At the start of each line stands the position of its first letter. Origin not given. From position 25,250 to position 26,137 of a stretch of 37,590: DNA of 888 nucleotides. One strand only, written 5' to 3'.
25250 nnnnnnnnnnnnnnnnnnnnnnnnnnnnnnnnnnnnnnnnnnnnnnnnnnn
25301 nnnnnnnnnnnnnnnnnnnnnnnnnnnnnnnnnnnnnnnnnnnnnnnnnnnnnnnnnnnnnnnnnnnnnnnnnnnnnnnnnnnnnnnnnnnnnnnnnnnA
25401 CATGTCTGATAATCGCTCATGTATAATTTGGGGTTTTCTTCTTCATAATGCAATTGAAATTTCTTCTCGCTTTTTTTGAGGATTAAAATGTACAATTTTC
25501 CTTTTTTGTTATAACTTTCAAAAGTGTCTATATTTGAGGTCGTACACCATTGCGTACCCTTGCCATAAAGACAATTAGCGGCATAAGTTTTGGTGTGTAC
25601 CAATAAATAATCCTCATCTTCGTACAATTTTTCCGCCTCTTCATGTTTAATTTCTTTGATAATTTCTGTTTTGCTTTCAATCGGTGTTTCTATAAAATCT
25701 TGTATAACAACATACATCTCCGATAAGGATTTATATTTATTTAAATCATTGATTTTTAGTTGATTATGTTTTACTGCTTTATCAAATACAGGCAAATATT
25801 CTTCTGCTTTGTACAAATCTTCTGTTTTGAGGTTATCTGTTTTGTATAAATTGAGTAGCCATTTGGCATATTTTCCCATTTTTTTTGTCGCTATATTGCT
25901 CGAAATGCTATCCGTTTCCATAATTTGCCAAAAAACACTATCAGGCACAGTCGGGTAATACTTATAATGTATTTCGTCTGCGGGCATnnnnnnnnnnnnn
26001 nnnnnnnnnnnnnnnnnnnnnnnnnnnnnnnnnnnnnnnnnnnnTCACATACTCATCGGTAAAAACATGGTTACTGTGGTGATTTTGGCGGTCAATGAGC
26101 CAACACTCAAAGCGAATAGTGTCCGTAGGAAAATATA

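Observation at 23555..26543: Two-gene operon of unknown function: a lipoprotein plus an 829-aa protein made of four Cys-motif modules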

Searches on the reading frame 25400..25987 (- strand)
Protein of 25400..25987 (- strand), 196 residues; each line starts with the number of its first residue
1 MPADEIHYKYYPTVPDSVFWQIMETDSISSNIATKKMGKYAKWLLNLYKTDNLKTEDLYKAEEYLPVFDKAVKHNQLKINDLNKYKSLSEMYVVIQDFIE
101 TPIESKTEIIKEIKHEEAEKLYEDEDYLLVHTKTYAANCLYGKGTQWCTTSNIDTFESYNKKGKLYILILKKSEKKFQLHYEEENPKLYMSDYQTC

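Call 13: search_solved_structures(query=A1, max_evalue=10, show_alignments=2)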
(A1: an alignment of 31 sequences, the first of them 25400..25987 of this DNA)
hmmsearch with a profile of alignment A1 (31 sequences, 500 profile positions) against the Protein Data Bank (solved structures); distinct sequences matched with E-value up to 10: 0.

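Call 18: search_dna_similar(query=window:25400-25987:-, collection=phages, mode=protein, max_evalue=0.001, max_rows=30)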
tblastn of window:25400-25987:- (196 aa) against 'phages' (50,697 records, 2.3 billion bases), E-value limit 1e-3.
Records with a match: 11; places in all: 11; records where one place covers at least 80% of the query: 0.
Best place of each record, by identity: <60% 11.
By first word of the organism name: Pseudomonas 11.
By host as written in the record: Pseudomonas aeruginosa PAO1 5; - 3; Pseudomonas aeruginosa 3.
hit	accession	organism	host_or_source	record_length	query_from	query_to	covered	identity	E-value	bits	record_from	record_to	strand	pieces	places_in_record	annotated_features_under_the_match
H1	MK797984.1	Pseudomonas phage vB_PaeM_PA5oct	-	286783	39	160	62%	28.4%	5e-7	55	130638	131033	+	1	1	structural protein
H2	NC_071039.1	Pseudomonas phage vB_PaeM_PA5oct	-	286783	39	160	62%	28.4%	5e-7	55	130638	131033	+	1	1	structural protein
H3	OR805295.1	Pseudomonas phage Paride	Pseudomonas aeruginosa PAO1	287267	39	160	62%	25.9%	1e-4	47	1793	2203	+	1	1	hypothetical protein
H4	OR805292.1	Pseudomonas phage Cassandra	Pseudomonas aeruginosa PAO1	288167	39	160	62%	25.9%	1e-4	47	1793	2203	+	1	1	hypothetical protein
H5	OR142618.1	Pseudomonas phage Callisto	Pseudomonas aeruginosa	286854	39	160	62%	25.9%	2e-4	47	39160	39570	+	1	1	hypothetical protein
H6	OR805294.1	Pseudomonas phage Ettore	Pseudomonas aeruginosa PAO1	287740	39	160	62%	25.9%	3e-4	47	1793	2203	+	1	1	hypothetical protein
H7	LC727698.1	Pseudomonas phage sp. 30-3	Pseudomonas aeruginosa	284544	39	160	62%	25.9%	3e-4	47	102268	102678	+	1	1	hypothetical protein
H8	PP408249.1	Pseudomonas phage vB_Pa-PAC2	Pseudomonas aeruginosa PAO1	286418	40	160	62%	25.4%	7e-4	45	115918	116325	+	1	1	hypothetical protein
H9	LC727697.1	Pseudomonas phage sp. 30-2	Pseudomonas aeruginosa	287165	40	160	62%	25.4%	7e-4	45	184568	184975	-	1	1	hypothetical protein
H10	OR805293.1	Pseudomonas phage Deifobo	Pseudomonas aeruginosa PAO1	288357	40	160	62%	25.4%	7e-4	45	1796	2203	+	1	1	hypothetical protein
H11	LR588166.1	Pseudomonas phage vB_PaeM_MIJ3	-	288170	40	160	62%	25.4%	8e-4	45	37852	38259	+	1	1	hypothetical protein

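Call 19: predict_structure(alignment_id=A1)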
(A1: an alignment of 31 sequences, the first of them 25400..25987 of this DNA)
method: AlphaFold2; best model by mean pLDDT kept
length: 196 residues; sequences in the alignment: 31
mean_pLDDT: 91.0   pTM: 0.69
mean pLDDT of the five models: 91.0, 90.4, 89.8, 89.6, 88.8
residues with pLDDT >= 90: 155; 70-90: 26; 50-70: 4; < 50: 11
segments of 3 or more residues with pLDDT < 50: 186-196
pLDDT, mean of each block of 10 residues (from residue 1): 96 98 97 97 98 98 97 94 98 96 87 94 97 95 87 90 93 93 54 38
secondary structure, 60 per line:
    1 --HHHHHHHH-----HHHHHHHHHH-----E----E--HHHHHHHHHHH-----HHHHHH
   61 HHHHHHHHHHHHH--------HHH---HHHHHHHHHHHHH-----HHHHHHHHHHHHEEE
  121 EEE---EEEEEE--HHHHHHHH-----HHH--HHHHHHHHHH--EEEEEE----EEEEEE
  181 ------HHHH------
elements in order: H3-10 H16-25 H39-49 H55-73 H88-100 H106-117 E118-123 E127-132 H135-142 H153-162 E165-170 E175-180 H187-190

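Call 22: fold_search(model_id=the predicted structure, library=pdb)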
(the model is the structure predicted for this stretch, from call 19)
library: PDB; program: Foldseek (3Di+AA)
matches with E <= 10: 54; with E <= 0.001: 0
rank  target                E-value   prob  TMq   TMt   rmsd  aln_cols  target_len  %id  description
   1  1zao                  6.0e-01  0.06  0.13  0.10  18.8       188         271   11  Crystal Structure of A.fulgidus Rio2 Kinase Complexed With ATP and Manganese Ions (released 2005-06-21)
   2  6i7s_H                1.1e+00  0.03  0.11  0.04  16.4       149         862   11  Microsomal triglyceride transfer protein (released 2019-08-21)
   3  6i7s_G                1.6e+00  0.03  0.11  0.04  16.3       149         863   11  Microsomal triglyceride transfer protein (released 2019-08-21)
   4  7roa                  2.7e+00  0.03  0.14  0.20  13.4       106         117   11  Crystal structure of EntV136 from Enterococcus faecalis (released 2022-10-12)
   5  8yab_D                2.9e+00  0.06  0.17  0.09  15.3       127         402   10  AP5 complex bound to SPG11-SPG15 (released 2025-03-26)
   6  9n1b                  3.1e+00  0.02  0.12  0.06  17.3       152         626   10  Crystal structure of CysS from Corallococcus sp. CA054B with 5'-deoxyadenosine, methionine, and pantetheinylated 3-metho (released 2026-01-28)
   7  9iad_A                3.2e+00  0.03  0.15  0.06  11.1        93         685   12  Chroococcidiopsis thermalis Argonaute (CtAgo) bound to the 3' end of a guide DNA (released 2025-04-23)
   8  5v27                  3.9e+00  0.07  0.09  0.10   9.8        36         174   11  2.35 angstrom crystal structure of P97V 3-hydroxyanthranilate-3,4-dioxygenase from Cupriavidus metallidurans (released 2018-03-07)
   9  9qlq_NA               3.9e+00  0.05  0.10  0.23  10.8        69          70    7  NMT1-NAC bound human RNC with full length ARF1 - alternative State (released 2026-02-18)
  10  5oun_MODEL_1_A        3.9e+00  0.03  0.12  0.19  13.6        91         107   12  NMR solution structure of the external DII domain of Rvb2 from Saccharomyces cerevisiae (released 2018-03-28)
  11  4raa                  4.1e+00  0.28  0.14  0.08   2.4        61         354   13  Crystal structure of a Putative exported protein (BF0058) from Bacteroides fragilis NCTC 9343 at 2.60 A resolution (released 2014-10-15)
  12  9n1c                  4.1e+00  0.01  0.13  0.06  15.8       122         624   11  Crystal structure of CysS from Corallococcus sp. CA054B with 5'-deoxyadenosine, methionine, and pantetheinylated 3-ethox (released 2026-01-28)
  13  1uij_C                4.7e+00  0.10  0.14  0.08   5.3        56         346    5  Crystal Structure Of Soybean beta-Conglycinin Beta Homotrimer (I122M/K124W) (released 2004-07-16)
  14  6bvs                  5.3e+00  0.06  0.08  0.10   9.9        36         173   11  Crystal structure of 3-hydroxyanthranilate-3,4-dioxygenase I142A from Cupriavidus metallidurans in complex with 4-Cl-3-H (released 2018-06-06)
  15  6vi8                  5.3e+00  0.06  0.08  0.09   9.9        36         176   11  Observing a ring-cleaving dioxygenase in action through a crystalline lens - a superoxo bound structure (released 2020-07-29)
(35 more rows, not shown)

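Call 23: fold_search(model_id=the predicted structure, library=viral)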
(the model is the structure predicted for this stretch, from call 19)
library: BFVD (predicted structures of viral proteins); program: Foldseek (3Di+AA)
matches with E <= 10: 426; with E <= 0.001: 21
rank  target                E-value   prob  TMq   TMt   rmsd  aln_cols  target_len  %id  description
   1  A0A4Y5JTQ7            3.4e-10  1.00  0.39  0.17  16.0       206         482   25  Structural protein [Pseudomonas phage vB_PaeM_PA5oct]
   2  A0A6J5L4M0            2.2e-09  1.00  0.38  0.19  18.8       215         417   26  Uncharacterized protein [uncultured Caudovirales phage]
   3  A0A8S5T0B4            1.1e-08  1.00  0.38  0.15  15.0       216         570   23  Uncharacterized protein [Myoviridae sp. ctWb16]
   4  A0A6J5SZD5            1.5e-08  1.00  0.37  0.14  18.9       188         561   27  Uncharacterized protein [uncultured Caudovirales phage]
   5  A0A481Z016            1.8e-08  1.00  0.43  0.15   7.9       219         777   26  Ankyrin repeat protein [Marseillevirus LCMAC202]
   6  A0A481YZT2            2.5e-08  1.00  0.38  0.27   9.6       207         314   24  Uncharacterized protein [Marseillevirus LCMAC202]
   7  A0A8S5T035            2.6e-08  1.00  0.45  0.17  11.4       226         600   20  Uncharacterized protein [Myoviridae sp. ctWb16]
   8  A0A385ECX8            3.7e-08  1.00  0.34  0.28  13.9       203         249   20  Uncharacterized protein [Caulobacter phage CcrBL9]
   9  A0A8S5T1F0            8.7e-08  1.00  0.47  0.13  11.1       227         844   23  Uncharacterized protein [Myoviridae sp. ctWb16]
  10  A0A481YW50            4.7e-07  1.00  0.36  0.11  18.0       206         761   27  glutamate--tRNA ligase [Marseillevirus LCMAC201]
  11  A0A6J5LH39            5.0e-07  1.00  0.39  0.26  11.6       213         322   20  Uncharacterized protein [uncultured Caudovirales phage]
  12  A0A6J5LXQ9            2.5e-06  1.00  0.35  0.28  18.0       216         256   18  Uncharacterized protein [uncultured Caudovirales phage]
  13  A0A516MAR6            6.3e-06  1.00  0.29  0.10  13.4       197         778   19  (no name in the UniProt tables at hand)
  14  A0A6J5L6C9            2.8e-05  1.00  0.26  0.15  14.9       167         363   23  Uncharacterized protein [uncultured Caudovirales phage]
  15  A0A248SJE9            5.5e-05  1.00  0.49  0.41   5.1       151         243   21  (no name in the UniProt tables at hand)
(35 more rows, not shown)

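Call 24: get_annotated_region(hit=H1, flank=4000)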
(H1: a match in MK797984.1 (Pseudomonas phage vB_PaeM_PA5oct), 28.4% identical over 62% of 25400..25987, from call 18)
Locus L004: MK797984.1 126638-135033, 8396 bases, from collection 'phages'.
description: Pseudomonas phage vB_PaeM_PA5oct, complete genome.
organism: Pseudomonas phage vB_PaeM_PA5oct (NCBI taxid 2163605)
taxonomy: Viruses; Duplodnaviria; Heunggongvirae; Uroviricota; Caudoviricetes; Arenbergviridae; Wroclawvirus; Wroclawvirus PA5oct
host: -; source: -; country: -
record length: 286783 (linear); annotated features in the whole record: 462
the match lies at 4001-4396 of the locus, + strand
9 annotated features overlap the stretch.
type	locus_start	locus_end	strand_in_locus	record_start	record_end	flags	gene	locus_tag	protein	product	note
CDS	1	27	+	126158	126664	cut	-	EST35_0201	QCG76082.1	hypothetical protein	-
CDS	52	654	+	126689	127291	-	-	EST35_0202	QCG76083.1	structural protein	ESI-MS/MS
CDS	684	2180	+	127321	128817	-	-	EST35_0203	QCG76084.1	structural protein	ESI-MS/MS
CDS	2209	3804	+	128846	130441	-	-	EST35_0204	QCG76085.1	hypothetical protein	-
CDS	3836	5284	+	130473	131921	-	-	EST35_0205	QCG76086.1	structural protein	ESI-MS/MS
CDS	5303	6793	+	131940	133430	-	-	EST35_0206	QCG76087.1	structural protein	ESI-MS/MS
CDS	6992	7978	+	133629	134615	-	-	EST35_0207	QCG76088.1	structural protein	ESI-MS/MS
CDS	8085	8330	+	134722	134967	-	-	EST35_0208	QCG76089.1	hypothetical protein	-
CDS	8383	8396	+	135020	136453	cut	-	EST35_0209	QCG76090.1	hypothetical protein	-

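Call 30: search_protein_families(library=pfam, alignment_id=A1, max_evalue=1)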
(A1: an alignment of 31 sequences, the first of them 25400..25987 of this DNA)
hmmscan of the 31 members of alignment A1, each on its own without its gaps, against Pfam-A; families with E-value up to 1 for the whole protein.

A. member 1, window:25400-25987:- (196 aa): 0 families

B. families by the number of members that match (of 31 scanned): 51 families (the first 25 are shown)
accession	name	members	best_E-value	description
PF14903.11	WG_beta_rep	3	5.4e-10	WG containing repeat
PF18061.6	CRISPR_Cas9_WED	2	0.032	CRISPR-Cas9 WED domain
PF18823.6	InPase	1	1.4e-49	Inorganic Pyrophosphatase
PF00515.34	TPR_1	1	2.7e-27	Tetratricopeptide repeat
PF07719.23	TPR_2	1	6.6e-26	Tetratricopeptide repeat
PF25188.1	Tad6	1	6.9e-22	Type I Thoeris inhibitor Tad6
PF13181.12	TPR_8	1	3.6e-20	Tetratricopeptide repeat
PF13424.12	TPR_12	1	3e-17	Tetratricopeptide repeat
PF13176.12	TPR_7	1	1.7e-15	Tetratricopeptide repeat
PF13431.12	TPR_17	1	3.9e-13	Tetratricopeptide repeat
PF13428.12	TPR_14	1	1.7e-12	Tetratricopeptide repeat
PF14559.12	TPR_19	1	3.2e-11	Tetratricopeptide repeat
PF13371.12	TPR_9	1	1.8e-09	Tetratricopeptide repeat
PF13374.12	TPR_10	1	1.9e-09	Tetratricopeptide repeat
PF13414.12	TPR_11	1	7.3e-09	TPR repeat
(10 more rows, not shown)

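Call 31: search_protein_families(library=phrogs, alignment_id=A1, max_evalue=0.01)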
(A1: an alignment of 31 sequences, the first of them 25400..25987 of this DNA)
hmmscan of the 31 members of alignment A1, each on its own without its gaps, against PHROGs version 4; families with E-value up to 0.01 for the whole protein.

A. member 1, window:25400-25987:- (196 aa): 3 families
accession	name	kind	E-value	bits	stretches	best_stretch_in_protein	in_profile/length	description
phrog_28193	-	unknown function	3.2e-07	30.5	1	42-188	18-180/681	-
phrog_17056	-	unknown function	5.9e-07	30.2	1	105-185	110-192/420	-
phrog_13712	-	lysis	0.0082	17.1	0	50-118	70-137/175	holin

B. families by the number of members that match (of 31 scanned): 21 families
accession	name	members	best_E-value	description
phrog_17056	-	31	8.4e-15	-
phrog_28193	-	26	7.2e-18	-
phrog_10089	-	1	9e-41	DarB-like antirestriction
phrog_4660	-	1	4.7e-39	minor head protein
phrog_30335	-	1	5e-37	-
phrog_4272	-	1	1.9e-36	-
phrog_938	-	1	3.7e-34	endolysin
phrog_5143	-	1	9e-34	-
phrog_20705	-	1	2.7e-33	virion structural protein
phrog_37402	-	1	4.2e-33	-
phrog_29900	-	1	5e-22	-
phrog_33607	-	1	1.5e-19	-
phrog_7816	-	1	1.7e-18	-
phrog_21719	-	1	2e-16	-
phrog_23904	-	1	3.4e-11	-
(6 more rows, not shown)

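Call 51: search_dna_similar(query=window:25400-25987:-, collection=plasmids, mode=protein, max_evalue=0.01, max_rows=20)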
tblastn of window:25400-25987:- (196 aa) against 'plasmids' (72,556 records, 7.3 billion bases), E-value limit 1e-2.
No match.

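Call 56: find_related_loci(query=A1, collection=genome_contigs, flank=6000)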
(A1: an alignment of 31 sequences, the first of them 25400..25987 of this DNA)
Query A1 (196 aa) in genome_contigs; peptide patterns used: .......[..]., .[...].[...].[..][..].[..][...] (x = any residue, [..] = any of these).
75 stretches matched a pattern; 12 encode a relative of the query (tblastn E <= 1e-3); 12 distinct loci.
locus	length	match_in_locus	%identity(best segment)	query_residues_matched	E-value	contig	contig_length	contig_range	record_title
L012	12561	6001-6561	57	1-184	9e-67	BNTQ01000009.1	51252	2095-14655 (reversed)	Bacteroidia bacterium MS495-6 DNA, sequence009, whole genome shotgun sequence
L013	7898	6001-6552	50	1-185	8e-56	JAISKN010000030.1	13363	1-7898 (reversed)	MAG: Prevotellaceae bacterium isolate Hs463_bin52 k119_264562, whole genome shotgun sequence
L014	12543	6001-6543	52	1-182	4e-54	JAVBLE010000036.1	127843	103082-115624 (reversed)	MAG: Paludibacteraceae bacterium isolate EPI_MAG_00015 c_000007408042, whole genome shotgun sequence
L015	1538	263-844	46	1-193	8e-56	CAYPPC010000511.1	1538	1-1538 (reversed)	MAG TPA_asm: uncultured Paludibacter sp. isolate SRP294416_co3_64 genome assembly, contig: NODE_252836_length_1538_cov_2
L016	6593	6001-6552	50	1-185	5e-56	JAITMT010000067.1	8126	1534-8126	MAG: Tannerella sp. isolate Pmx449_bin3 k119_181292, whole genome shotgun sequence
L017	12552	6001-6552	44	5-183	3e-40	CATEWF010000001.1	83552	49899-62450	MAG: uncultured Mycoplasmatota bacterium isolate extra-SRR4116657.37_1677796037 genome assembly, contig: NODE_109_length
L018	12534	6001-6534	39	2-180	9e-27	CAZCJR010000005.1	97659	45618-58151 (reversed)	MAG TPA_asm: uncultured Cellvibrionaceae bacterium isolate SRP062349_co2_241 genome assembly, contig: NODE_137_length_97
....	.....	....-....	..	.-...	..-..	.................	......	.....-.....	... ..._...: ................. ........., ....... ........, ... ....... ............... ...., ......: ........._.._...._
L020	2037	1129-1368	50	105-182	3e-22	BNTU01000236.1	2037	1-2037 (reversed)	Bacteroidia bacterium MS499-82 DNA, sequence236, whole genome shotgun sequence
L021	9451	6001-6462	38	40-182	8e-23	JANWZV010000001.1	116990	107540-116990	MAG: Candidatus Dojkabacteria bacterium isolate SKYG111 NODE_1_length_116990_cov_9.704071, whole genome shotgun sequence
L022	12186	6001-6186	53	14-75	1e-16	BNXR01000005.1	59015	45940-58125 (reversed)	Bacteroidia bacterium PG1894_199 DNA, sequence005, whole genome shotgun sequence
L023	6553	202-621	32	43-182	2e-14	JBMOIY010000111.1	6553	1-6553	MAG: Rickettsiales bacterium isolate Deming_bin.490 contig39383, whole genome shotgun sequence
